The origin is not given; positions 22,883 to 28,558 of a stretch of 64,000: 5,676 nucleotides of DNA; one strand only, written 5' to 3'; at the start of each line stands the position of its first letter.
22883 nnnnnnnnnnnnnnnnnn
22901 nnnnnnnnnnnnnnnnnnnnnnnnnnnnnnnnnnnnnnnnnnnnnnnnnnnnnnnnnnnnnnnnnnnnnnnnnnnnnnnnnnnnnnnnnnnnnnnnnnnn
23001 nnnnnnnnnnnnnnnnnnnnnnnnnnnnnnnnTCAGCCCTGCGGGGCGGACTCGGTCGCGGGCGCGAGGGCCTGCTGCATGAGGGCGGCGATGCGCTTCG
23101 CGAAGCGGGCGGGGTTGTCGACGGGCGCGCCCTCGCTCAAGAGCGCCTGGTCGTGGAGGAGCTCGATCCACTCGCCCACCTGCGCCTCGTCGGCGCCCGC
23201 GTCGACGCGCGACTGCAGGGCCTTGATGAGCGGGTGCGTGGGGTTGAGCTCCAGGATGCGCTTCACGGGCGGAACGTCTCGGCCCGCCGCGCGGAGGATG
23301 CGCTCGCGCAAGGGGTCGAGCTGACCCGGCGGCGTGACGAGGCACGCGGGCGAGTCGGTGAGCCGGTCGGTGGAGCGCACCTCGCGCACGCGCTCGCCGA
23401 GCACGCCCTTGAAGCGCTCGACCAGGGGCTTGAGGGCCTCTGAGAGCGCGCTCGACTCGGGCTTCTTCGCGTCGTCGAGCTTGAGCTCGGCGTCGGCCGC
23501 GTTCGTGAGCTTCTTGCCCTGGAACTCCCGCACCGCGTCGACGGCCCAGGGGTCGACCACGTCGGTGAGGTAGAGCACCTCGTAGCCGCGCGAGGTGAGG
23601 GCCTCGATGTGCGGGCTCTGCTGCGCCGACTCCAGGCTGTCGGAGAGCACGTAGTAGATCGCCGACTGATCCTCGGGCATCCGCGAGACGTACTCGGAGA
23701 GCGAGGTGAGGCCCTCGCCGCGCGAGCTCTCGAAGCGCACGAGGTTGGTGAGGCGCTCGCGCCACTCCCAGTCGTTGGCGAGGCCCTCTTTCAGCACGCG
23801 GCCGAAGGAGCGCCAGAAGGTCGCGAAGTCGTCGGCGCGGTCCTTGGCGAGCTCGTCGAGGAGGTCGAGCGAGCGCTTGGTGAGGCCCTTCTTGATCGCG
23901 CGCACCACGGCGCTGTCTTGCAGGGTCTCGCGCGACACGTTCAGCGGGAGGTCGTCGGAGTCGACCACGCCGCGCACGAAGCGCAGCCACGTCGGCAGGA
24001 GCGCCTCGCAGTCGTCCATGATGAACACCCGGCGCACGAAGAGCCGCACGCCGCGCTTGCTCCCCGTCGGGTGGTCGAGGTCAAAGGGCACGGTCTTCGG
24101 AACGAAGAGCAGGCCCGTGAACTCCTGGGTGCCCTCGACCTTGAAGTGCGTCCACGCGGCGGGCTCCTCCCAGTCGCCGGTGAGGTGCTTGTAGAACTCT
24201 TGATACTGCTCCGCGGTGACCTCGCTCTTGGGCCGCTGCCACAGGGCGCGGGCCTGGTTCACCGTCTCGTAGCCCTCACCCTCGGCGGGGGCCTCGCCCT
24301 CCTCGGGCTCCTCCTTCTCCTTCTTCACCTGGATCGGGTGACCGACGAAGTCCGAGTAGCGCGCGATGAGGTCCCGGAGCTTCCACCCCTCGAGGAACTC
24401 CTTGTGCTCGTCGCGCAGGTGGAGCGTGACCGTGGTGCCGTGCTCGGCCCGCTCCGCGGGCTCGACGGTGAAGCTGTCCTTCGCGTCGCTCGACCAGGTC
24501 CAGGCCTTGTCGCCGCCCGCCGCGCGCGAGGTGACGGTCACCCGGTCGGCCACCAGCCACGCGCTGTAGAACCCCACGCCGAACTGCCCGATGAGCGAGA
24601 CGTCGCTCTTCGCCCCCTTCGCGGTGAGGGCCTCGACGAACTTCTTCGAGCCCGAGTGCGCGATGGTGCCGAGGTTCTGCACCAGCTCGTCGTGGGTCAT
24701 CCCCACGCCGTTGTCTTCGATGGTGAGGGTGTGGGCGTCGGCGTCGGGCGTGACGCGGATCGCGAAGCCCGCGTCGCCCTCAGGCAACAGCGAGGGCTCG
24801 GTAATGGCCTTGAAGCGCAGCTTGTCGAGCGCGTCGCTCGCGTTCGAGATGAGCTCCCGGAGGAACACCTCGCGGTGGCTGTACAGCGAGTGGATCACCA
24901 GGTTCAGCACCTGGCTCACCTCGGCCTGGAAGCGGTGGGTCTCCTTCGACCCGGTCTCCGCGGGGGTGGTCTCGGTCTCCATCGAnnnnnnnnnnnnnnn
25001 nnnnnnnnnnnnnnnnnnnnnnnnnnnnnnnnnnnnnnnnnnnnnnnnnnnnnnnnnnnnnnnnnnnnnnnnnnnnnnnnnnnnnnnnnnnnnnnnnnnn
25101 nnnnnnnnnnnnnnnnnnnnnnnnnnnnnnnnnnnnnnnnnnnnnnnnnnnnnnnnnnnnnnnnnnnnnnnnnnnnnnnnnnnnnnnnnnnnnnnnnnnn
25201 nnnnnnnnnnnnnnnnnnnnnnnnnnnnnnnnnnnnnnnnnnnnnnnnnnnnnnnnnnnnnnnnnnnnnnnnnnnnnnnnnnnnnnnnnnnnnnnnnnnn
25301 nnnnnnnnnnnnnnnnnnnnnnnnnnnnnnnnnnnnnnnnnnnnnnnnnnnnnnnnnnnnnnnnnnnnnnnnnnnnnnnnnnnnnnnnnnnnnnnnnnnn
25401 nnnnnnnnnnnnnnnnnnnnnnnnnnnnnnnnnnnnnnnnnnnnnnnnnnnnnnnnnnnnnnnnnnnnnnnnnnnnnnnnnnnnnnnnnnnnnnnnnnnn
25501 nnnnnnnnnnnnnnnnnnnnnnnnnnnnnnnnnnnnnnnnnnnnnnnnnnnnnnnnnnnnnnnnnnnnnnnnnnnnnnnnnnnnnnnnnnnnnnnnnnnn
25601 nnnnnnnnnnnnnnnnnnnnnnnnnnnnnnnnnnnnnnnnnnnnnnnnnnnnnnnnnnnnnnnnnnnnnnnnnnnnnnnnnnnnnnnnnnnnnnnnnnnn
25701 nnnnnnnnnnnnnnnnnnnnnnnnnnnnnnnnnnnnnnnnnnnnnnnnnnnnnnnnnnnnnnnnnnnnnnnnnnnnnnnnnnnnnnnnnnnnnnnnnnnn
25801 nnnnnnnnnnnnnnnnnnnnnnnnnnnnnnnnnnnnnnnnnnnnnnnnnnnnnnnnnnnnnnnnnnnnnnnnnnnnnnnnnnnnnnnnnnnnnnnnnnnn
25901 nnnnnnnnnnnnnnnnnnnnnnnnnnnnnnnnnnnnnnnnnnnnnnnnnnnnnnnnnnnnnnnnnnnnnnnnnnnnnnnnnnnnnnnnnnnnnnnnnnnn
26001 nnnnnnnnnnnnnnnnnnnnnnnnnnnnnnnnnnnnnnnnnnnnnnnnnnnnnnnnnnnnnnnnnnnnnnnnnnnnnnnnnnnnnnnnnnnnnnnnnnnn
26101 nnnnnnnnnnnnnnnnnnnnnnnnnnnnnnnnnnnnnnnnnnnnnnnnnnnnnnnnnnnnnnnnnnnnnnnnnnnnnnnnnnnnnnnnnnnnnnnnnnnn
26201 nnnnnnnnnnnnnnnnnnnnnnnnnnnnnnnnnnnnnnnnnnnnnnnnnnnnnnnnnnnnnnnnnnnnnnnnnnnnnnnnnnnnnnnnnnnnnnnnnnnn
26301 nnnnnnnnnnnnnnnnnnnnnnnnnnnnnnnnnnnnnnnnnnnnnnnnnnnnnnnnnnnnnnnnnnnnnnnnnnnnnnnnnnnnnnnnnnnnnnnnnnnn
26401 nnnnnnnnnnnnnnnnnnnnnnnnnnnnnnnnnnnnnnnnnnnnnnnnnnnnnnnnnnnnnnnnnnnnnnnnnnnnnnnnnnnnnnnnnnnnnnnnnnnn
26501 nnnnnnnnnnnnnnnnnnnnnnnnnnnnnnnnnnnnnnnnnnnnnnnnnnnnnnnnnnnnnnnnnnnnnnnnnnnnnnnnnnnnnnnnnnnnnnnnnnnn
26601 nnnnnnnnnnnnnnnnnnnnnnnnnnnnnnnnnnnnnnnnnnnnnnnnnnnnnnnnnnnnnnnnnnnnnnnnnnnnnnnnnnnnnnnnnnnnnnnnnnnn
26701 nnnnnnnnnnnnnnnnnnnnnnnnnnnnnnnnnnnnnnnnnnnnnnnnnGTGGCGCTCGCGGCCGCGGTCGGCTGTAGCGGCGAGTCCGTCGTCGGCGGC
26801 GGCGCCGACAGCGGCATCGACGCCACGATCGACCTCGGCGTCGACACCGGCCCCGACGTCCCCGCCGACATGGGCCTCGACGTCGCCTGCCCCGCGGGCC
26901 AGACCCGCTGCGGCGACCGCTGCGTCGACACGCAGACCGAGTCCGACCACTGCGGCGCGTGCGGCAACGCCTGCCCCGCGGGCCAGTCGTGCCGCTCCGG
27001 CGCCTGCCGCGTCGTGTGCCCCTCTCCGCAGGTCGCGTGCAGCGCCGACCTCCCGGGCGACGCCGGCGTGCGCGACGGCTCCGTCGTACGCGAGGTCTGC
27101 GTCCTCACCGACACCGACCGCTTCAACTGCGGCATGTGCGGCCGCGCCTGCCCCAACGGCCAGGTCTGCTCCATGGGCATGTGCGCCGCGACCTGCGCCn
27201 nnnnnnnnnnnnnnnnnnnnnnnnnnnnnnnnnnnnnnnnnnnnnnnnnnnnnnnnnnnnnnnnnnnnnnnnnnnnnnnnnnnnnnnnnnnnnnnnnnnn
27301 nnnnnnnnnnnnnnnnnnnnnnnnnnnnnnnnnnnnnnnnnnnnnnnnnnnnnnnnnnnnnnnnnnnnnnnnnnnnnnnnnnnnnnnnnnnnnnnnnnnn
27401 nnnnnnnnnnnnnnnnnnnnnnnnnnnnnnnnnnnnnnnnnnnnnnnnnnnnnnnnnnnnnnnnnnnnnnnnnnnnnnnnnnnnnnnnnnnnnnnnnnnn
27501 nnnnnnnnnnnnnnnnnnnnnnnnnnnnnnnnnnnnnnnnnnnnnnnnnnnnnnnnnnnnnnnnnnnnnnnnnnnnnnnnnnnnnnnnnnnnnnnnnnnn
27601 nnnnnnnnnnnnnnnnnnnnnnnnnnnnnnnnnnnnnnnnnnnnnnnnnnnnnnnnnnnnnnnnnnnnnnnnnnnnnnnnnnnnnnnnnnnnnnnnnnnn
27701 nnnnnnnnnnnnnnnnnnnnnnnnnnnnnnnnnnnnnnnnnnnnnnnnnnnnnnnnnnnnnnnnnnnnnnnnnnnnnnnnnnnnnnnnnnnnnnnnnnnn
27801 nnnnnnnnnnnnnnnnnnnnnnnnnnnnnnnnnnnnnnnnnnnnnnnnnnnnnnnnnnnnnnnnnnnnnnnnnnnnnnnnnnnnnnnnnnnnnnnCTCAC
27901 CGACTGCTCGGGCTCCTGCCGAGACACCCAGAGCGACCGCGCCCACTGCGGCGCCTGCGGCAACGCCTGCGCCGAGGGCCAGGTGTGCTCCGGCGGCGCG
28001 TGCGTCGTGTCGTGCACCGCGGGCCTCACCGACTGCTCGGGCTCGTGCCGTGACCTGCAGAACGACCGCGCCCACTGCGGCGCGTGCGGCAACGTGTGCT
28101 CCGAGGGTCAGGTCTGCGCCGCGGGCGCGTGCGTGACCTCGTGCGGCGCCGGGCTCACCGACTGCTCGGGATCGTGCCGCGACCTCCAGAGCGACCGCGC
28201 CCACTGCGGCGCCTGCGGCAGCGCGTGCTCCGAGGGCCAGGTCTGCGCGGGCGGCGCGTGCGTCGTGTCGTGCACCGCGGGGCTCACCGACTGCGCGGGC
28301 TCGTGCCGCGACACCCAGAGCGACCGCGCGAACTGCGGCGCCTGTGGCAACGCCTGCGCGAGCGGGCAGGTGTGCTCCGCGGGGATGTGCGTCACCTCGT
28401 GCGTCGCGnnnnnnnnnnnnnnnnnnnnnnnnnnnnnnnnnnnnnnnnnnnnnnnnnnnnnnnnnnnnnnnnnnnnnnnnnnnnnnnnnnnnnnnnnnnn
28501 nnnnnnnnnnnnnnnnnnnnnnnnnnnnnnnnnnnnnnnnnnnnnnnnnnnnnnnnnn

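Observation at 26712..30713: Giant secreted lipoprotein built from about 20 tandem 43-aa eight-cysteine modules plus a Gly-rich C-terminal domain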

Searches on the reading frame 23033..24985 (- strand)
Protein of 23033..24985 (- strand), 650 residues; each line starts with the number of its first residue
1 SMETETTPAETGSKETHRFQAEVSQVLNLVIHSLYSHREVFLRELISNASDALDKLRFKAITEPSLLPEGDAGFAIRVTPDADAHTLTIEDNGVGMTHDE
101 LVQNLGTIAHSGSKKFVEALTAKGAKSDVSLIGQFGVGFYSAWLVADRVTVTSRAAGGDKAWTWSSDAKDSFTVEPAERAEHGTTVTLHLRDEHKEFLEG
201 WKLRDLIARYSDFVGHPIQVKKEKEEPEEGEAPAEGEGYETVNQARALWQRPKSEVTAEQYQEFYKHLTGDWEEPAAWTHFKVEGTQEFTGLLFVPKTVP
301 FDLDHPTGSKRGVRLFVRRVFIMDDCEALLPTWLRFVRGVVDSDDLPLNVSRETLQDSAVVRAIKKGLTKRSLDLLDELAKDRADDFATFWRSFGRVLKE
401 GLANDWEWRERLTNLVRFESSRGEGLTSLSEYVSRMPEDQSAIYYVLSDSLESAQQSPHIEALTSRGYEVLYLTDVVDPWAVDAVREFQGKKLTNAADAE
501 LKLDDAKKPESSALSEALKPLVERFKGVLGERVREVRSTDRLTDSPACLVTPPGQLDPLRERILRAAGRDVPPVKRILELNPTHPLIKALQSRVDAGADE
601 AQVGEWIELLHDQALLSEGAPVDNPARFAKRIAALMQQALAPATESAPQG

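Call 49: search_protein_families(library=pfam, proteins=[window:23033-24985:-], max_evalue=0.001)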
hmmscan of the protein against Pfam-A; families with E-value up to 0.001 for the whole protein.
window:23033-24985:- (650 aa): 3 families
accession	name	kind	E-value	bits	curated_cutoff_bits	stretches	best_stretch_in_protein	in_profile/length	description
PF00183.23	HSP90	-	4.4e-136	455.3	24.4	2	239-642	79-492/518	Hsp90 protein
PF13589.12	HATPase_c_3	-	1.1e-08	35.6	25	1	39-169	4-108/137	Histidine kinase-, DNA gyrase B-, and HSP90-like ATPase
PF02518.31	HATPase_c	-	1.6e-06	29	26.4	1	41-192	5-109/111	Histidine kinase-, DNA gyrase B-, and HSP90-like ATPase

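Call 58: find_homologous_proteins(query=window:23033-24985:-, max_evalue=1e-50)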
Query window:23033-24985:- (650 aa): 8000 proteins with E <= 1e-50 among 8000 candidates; the best 120 are listed.
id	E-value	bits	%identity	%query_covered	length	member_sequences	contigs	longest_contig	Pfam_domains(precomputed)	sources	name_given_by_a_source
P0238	0.0e+0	1458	100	100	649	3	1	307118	PF02518.32,PF00183.24,PF13589.13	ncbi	ncbi:MAG: molecular chaperone HtpG [Polyangiales bacterium]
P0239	0.0e+0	1202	82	100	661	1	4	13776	PF00183.24,PF13589.13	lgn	-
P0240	3.5e-281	952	66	97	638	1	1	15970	PF00183.24,PF13589.13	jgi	jgi:molecular chaperone HtpG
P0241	5.3e-280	949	66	97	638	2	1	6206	PF00183.24,PF13589.13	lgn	-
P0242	2.1e-279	947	66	97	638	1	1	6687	PF00183.24,PF13589.13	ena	-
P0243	4.8e-278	942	66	97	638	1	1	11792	PF00183.24,PF13589.13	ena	-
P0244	5.3e-278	942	66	97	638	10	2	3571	PF02518.32,PF00183.24,PF13589.13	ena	-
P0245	1.0e-277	941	65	97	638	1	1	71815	PF00183.24,PF13589.13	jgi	jgi:molecular chaperone HtpG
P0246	2.7e-277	940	66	98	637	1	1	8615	PF02518.32,PF00183.24,PF13589.13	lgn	-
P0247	3.3e-277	939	66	97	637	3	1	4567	PF00183.24,PF13589.13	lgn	-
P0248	3.7e-277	939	66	97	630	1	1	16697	PF02518.32,PF00183.24,PF13589.13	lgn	-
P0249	2.9e-276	936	66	97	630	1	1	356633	PF02518.32,PF00183.24,PF13589.13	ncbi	ncbi:MAG: molecular chaperone HtpG [Polyangiales bacterium]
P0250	3.4e-276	936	65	98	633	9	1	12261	PF00183.24,PF13589.13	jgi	-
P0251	5.6e-276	935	66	97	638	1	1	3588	PF02518.32,PF00183.24,PF13589.13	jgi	jgi:molecular chaperone HtpG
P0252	8.6e-276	935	65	97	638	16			PF00183.24,PF13589.13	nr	nr:molecular chaperone HtpG [Deltaproteobacteria bacterium]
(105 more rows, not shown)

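Call 59: find_encoding_contigs(protein=P0238, flank=10000, max_places=6)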
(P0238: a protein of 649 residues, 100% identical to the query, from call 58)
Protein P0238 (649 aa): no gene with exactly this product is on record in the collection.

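Call 63: find_encoding_contigs(protein=P0361, flank=10000, max_places=6)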
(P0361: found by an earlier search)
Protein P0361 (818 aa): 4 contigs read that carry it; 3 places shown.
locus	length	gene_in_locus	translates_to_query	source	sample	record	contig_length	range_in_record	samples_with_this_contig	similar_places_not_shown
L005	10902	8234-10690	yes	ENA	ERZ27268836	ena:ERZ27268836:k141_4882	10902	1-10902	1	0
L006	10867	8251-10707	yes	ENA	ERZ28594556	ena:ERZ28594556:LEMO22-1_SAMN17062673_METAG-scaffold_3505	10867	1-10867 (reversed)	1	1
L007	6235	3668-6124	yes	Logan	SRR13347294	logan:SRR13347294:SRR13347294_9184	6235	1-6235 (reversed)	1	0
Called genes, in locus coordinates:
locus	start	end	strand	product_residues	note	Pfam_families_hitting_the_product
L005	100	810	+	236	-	PF01553:Acyltransferase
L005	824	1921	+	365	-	-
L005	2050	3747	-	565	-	PF07669:Eco57I, PF12950:TaqI_C (weak)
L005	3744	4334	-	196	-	PF04555:XhoI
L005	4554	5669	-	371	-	PF16158:N_BRCA1_IG (faint)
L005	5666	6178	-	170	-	PF01183:Glyco_hydro_25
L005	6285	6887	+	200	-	PF04828:GFA (weak), PF19648:DUF6151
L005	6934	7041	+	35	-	-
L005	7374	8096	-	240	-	PF09335:VTT_dom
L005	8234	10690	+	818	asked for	PF17795:Vault_3 (weak), PF11978:MVP_shoulder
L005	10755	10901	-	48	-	?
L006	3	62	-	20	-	?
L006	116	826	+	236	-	PF01553:Acyltransferase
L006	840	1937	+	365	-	-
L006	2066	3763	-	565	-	PF07669:Eco57I, PF12950:TaqI_C (weak)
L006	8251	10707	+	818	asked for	PF17795:Vault_3 (weak), PF11978:MVP_shoulder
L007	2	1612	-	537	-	?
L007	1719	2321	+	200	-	PF04828:GFA (weak), PF19648:DUF6151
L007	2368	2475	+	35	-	-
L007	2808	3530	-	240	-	PF09335:VTT_dom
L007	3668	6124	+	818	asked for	PF17795:Vault_3 (weak), PF11978:MVP_shoulder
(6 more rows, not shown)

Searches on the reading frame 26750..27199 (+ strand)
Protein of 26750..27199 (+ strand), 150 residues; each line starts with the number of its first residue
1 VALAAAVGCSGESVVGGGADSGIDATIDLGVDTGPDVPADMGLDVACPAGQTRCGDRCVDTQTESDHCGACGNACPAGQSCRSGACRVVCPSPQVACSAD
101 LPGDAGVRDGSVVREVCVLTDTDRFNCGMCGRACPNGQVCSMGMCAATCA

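Call 8: search_protein_families(library=pfam, proteins=[window:26750-27199:+], max_evalue=0.1)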
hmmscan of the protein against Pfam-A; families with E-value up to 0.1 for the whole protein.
window:26750-27199:+ (150 aa): 1 family
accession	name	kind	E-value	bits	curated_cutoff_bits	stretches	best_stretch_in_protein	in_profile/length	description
PF04885.19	Stig1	-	9.6e-15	55.3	24.1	2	46-87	42-83/85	Stigma-specific STIG1-like protein family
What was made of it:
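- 26888..27743 (+): Six divergent Stig1-like eight-cysteine modules (39-59 aa). They contain four of the frame breaks. Pfam Stig1 E=9.6e-15 on 26750-27199 (call 8).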

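Call 9: search_protein_families(library=ncbifam, proteins=[window:26750-27199:+], max_evalue=0.1)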
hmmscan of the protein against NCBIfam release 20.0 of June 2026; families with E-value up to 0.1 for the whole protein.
window:26750-27199:+ (150 aa): 1 family
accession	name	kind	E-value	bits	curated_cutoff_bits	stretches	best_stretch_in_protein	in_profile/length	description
NF041328.1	C_rich_MXAN6577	subfamily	3.7e-28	98.3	100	2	45-149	19-105/145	MXAN_6577-like cysteine-rich protein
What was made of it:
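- On NCBIfam NF041328 MXAN_6577-like cysteine-rich protein: 98.3 bits, just under the cutoff, for the divergent N-terminal piece alone (call 9).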

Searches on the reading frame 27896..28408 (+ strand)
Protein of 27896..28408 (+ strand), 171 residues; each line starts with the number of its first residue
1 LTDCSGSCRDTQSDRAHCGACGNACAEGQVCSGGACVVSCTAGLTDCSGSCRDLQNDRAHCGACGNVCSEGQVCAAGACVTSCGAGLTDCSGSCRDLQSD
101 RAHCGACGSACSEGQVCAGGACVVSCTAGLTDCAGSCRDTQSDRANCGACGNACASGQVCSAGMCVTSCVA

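Call 8: search_protein_families(library=pfam, proteins=[window:27896-28408:+], max_evalue=0.1)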
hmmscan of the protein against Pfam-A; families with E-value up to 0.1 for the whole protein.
window:27896-28408:+ (171 aa): 2 families
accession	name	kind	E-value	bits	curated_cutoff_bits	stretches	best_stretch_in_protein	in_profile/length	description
PF04885.19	Stig1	-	1.4e-25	90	24.1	4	120-166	37-83/85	Stigma-specific STIG1-like protein family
PF09815.14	XK-related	-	2.8e-05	23.7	24.8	0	28-68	157-197/337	XK-related protein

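Call 9: search_protein_families(library=ncbifam, proteins=[window:27896-28408:+], max_evalue=0.1)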
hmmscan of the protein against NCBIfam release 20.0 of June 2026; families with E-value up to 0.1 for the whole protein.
window:27896-28408:+ (171 aa): 1 family
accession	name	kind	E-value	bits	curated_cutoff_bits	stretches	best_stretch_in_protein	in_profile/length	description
NF041328.1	C_rich_MXAN6577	subfamily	4.2e-53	179.2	100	2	39-165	20-144/145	MXAN_6577-like cysteine-rich protein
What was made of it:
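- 27744..29291 (+): Twelve canonical 129-nt (43-aa) units: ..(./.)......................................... They contain three frame breaks. Pfam Stig1 and NCBIfam NF041328 hits (calls 8, 9).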
